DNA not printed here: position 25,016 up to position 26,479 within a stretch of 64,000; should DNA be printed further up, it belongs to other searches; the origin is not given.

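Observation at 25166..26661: WXG100-fused calpain-like cysteine protease effector with an adjacent candidate immunity gene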

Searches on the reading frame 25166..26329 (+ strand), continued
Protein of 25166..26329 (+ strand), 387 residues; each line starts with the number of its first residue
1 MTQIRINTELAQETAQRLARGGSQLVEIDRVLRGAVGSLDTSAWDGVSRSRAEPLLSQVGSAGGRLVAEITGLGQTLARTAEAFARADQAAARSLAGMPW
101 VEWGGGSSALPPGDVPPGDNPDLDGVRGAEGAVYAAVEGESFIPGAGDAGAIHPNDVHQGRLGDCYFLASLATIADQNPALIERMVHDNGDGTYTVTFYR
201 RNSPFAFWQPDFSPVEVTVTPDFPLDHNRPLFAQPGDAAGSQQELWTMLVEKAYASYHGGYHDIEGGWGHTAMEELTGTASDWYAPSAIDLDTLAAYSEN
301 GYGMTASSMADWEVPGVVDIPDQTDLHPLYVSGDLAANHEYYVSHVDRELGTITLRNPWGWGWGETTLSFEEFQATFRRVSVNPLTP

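Call 36: predict_structure(alignment_id=A1)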
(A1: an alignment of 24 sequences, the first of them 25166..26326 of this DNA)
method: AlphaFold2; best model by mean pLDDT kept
length: 387 residues; sequences in the alignment: 24
mean_pLDDT: 80.9   pTM: 0.69
mean pLDDT of the five models: 80.9, 79.4, 79.3, 77.5, 77.2
residues with pLDDT >= 90: 201; 70-90: 75; 50-70: 75; < 50: 36
segments of 3 or more residues with pLDDT < 50: 1-6, 40-42, 91-113, 313-315
pLDDT, mean of each block of 10 residues (from residue 1): 45 67 72 61 53 66 75 71 60 41 37 61 91 95 92 94 94 97 97 96 75 95 96 94 96 95 90 96 94 97 91 53 78 88 97 90 84 93 90
secondary structure, 60 per line:
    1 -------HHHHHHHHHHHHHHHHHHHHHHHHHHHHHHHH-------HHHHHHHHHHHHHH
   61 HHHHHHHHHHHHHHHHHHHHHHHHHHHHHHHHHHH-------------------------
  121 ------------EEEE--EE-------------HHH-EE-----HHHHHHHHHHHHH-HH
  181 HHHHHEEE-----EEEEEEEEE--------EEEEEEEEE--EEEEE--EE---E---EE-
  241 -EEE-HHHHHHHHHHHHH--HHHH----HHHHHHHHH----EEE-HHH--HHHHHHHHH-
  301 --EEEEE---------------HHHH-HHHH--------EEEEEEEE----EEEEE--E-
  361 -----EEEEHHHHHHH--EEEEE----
elements in order: H8-39 H47-95 E133-136 H165-177 H179-185 E186-188 E194-202 E211-219 E222-226 E242-244 H246-258 H261-264 H269-277 E282-284 H291-299 E303-307 H323-326 H328-331 E340-347 E352-356 E366-369 H370-376 E379-383

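Call 39: fold_search(model_id=the predicted structure, library=pdb)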
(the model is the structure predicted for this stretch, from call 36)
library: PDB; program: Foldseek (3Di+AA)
matches with E <= 10: 368; with E <= 0.001: 39
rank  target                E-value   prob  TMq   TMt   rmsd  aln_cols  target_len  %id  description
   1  6bjd_C                3.5e-15  1.00  0.48  0.60   5.7       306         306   24  Crystal Structure of Human Calpain-3 Protease Core in Complex with E-64 (released 2018-02-07)
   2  6bkj_D                5.1e-15  1.00  0.48  0.60   5.5       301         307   24  Crystal Structure of Human Calpain-3 Protease Core in Complex with Leupeptin (released 2018-02-07)
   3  6bdt_A                5.7e-15  1.00  0.48  0.60   5.1       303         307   23  Crystal Structure of Human Calpain-3 Protease Core Mutant-C129S (released 2018-02-07)
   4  6bkj_A                8.4e-15  1.00  0.48  0.60   4.5       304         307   23  Crystal Structure of Human Calpain-3 Protease Core in Complex with Leupeptin (released 2018-02-07)
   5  6bkj_B                8.4e-15  1.00  0.50  0.62   4.6       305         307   23  Crystal Structure of Human Calpain-3 Protease Core in Complex with Leupeptin (released 2018-02-07)
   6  6bjd_B                9.4e-15  1.00  0.47  0.59   5.9       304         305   24  Crystal Structure of Human Calpain-3 Protease Core in Complex with E-64 (released 2018-02-07)
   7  6bgp_A                1.0e-14  1.00  0.48  0.60   5.4       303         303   23  Crystal Structure of Human Calpain-3 Protease Core Mutant-C129A (released 2018-02-07)
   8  6bjd_A                1.2e-14  1.00  0.47  0.57   5.8       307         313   24  Crystal Structure of Human Calpain-3 Protease Core in Complex with E-64 (released 2018-02-07)
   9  2p0r_A                1.5e-14  1.00  0.50  0.59   4.4       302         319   22  Structure of Human Calpain 9 in complex with Leupeptin (released 2007-03-20)
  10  6bjd_D                1.5e-14  1.00  0.47  0.59   5.4       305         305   23  Crystal Structure of Human Calpain-3 Protease Core in Complex with E-64 (released 2018-02-07)
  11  2g8e                  1.6e-14  1.00  0.50  0.58   4.9       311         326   22  Calpain 1 proteolytic core in complex with SNJ-1715, a cyclic hemiacetal-type inhibitor (released 2006-06-06)
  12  8gx3                  1.7e-14  1.00  0.49  0.58   4.8       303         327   23  The crystal structure of human Calpain-1 protease core in complex with 14c (released 2023-09-20)
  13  7w7o                  2.4e-14  1.00  0.50  0.58   4.8       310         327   24  The crystal structure of human Calpain-1 protease core in complex with 14a (released 2023-06-07)
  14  6bgp_C                2.5e-14  1.00  0.49  0.60   5.1       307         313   23  Crystal Structure of Human Calpain-3 Protease Core Mutant-C129A (released 2018-02-07)
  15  6bkj_C                3.5e-14  1.00  0.47  0.59   5.7       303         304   24  Crystal Structure of Human Calpain-3 Protease Core in Complex with Leupeptin (released 2018-02-07)
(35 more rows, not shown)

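Call 71: search_protein_families(library=pfam, proteins=[P0101, P0065, P0077, P0103, P0049, L036:8729-10765:+, L069:6809-10699:+, L064:319-2328:+, L006:9605-10771:+, L028:9797-10939:+], max_evalue=0.001)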
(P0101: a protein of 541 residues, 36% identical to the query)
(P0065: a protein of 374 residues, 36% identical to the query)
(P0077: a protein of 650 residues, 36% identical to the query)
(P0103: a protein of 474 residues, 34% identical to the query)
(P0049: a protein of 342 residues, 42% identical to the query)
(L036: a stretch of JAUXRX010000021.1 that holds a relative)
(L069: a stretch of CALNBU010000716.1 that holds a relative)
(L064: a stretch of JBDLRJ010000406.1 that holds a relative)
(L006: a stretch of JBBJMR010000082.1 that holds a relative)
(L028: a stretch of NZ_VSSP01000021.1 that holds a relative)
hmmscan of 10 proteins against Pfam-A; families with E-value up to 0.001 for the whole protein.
P0101 (541 aa): 2 families
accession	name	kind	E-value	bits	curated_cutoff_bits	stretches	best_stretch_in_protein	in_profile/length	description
PF13699.11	eCIS_core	-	9.2e-28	96.7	22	1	144-217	2-78/79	eCIS core domain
PF00648.27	Peptidase_C2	-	1.3e-23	84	23.8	2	403-518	124-246/297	Calpain family cysteine protease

P0065 (374 aa): 2 families
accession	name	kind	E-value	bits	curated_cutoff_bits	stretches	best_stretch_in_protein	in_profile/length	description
PF00648.27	Peptidase_C2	-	6.8e-25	88.2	23.8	1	132-343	46-250/297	Calpain family cysteine protease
PF04964.19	Flp_Fap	-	4.8e-06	26.7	32.2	1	13-52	5-44/46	Flp/Fap pilin component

P0077 (650 aa): 2 families
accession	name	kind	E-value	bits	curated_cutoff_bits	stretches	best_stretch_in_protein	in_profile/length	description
PF00648.27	Peptidase_C2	-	5.2e-28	98.4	23.8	1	439-624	43-244/297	Calpain family cysteine protease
PF00191.25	Annexin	-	3.1e-06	27.6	25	1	349-381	4-36/66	Annexin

P0103 (474 aa): 5 families
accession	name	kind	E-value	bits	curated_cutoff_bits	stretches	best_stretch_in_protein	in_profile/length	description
PF00648.27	Peptidase_C2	-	1.2e-36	126.7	23.8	1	235-446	38-247/297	Calpain family cysteine protease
PF01476.26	LysM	-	1.6e-33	114.8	20.9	3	64-107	1-43/43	LysM domain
PF23473.1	LysM3_LYK4_5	-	8.3e-11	42.2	29.3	1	160-190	5-35/48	LYK4/5 LysM3 domain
PF23446.1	LysM1_NFP_LYK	-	8.6e-08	33.4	36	0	166-204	16-54/60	NFP/LYK LysM1 domain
PF23472.1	LysM2_CERK1_LYK3_4_5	-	1.4e-05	25.3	27.4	0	62-107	15-54/56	LYK3/4/5 LysM2 domain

P0049 (342 aa): 2 families
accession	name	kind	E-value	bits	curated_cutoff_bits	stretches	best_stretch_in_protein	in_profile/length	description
PF00648.27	Peptidase_C2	-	1.2e-19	70.9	23.8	1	122-317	44-244/297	Calpain family cysteine protease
PF19079.5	CFSR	-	0.00025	21.6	27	0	154-169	8-23/49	Collagen-flanked surface repeat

L036:8729-10765:+ (679 aa): 1 family
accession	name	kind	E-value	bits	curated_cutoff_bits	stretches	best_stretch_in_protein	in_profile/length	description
PF00648.27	Peptidase_C2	-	2.4e-25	89.6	23.8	1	450-656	45-243/297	Calpain family cysteine protease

L069:6809-10699:+ (1297 aa): 3 families
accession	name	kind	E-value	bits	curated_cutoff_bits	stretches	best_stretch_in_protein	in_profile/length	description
PF00012.26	HSP70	-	3.5e-87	293.5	20.6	1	141-496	1-352/599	Hsp70 protein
PF00648.27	Peptidase_C2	-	2e-30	106.3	23.8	1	1060-1275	40-253/297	Calpain family cysteine protease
PF06723.19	MreB_Mbl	-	1.2e-06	28.1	27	1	254-362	72-180/327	MreB/Mbl protein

L064:319-2328:+ (670 aa): 2 families
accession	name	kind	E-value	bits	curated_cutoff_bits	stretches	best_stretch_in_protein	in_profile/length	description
PF00648.27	Peptidase_C2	-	7.6e-31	107.7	23.8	1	430-644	40-250/297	Calpain family cysteine protease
PF17936.7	Big_6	-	0.0001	22.9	27.6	0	330-384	22-76/83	Bacterial Ig domain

L006:9605-10771:+ (389 aa): 1 family
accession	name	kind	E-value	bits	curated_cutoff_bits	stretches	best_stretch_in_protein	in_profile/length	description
PF00648.27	Peptidase_C2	-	1.7e-22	80.3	23.8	1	157-363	43-243/297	Calpain family cysteine protease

L028:9797-10939:+ (381 aa): 1 family
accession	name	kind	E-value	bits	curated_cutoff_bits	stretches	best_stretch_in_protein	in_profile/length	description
PF00648.27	Peptidase_C2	-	1e-22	81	23.8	1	159-373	45-259/297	Calpain family cysteine protease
